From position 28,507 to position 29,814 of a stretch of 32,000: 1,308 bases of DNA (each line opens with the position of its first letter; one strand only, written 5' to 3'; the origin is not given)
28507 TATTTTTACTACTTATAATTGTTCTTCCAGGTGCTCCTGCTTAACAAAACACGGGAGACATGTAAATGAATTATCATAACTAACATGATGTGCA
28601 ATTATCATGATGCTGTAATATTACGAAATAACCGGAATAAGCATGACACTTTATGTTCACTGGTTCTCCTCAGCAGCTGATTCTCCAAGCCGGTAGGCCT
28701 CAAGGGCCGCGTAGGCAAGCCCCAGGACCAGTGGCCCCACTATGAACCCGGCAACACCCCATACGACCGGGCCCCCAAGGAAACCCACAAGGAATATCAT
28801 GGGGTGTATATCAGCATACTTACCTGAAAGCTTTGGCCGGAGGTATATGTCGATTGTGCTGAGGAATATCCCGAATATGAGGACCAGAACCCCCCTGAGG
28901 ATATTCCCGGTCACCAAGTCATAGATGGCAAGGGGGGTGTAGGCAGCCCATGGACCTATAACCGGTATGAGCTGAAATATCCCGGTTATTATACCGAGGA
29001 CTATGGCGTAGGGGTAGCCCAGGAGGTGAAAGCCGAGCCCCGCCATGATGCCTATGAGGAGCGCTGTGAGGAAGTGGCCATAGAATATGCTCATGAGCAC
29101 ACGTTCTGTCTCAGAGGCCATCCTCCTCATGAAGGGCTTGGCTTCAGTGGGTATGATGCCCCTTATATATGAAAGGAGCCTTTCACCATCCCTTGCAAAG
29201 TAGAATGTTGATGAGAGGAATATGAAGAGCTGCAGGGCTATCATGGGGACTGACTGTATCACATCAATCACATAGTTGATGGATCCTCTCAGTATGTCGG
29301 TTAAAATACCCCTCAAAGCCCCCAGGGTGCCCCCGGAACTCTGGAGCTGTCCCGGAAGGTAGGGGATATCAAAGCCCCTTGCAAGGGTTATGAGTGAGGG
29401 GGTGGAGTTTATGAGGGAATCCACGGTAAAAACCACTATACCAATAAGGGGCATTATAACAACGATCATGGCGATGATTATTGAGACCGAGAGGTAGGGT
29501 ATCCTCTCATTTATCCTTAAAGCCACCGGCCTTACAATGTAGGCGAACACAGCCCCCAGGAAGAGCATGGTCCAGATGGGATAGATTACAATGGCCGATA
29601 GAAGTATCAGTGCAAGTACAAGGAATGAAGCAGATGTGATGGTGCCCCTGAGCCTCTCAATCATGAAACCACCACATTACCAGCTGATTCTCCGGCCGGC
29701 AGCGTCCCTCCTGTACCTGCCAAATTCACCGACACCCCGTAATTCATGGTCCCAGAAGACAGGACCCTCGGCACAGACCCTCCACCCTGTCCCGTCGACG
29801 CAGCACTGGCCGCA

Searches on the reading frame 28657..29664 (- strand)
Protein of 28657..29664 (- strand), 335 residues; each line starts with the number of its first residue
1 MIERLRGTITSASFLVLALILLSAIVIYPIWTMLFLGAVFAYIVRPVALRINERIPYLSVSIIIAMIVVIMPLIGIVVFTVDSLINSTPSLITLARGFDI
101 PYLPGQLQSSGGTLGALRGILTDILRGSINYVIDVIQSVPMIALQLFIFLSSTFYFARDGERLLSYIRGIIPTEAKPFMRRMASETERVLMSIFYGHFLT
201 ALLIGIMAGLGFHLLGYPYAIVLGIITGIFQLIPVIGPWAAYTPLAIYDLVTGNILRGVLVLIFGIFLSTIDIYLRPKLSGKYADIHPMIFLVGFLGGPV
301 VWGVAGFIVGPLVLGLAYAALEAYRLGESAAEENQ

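Call 5: search_protein_families(library=pfam, proteins=[window:28657-29664:-], max_evalue=0.01)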
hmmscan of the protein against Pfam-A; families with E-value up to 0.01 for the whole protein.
window:28657-29664:- (335 aa): 1 family
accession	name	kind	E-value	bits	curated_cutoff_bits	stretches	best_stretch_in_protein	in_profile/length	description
PF01594.21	AI-2E_transport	-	1.1e-66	225.7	34.3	1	12-325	2-327/327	AI-2E family transporter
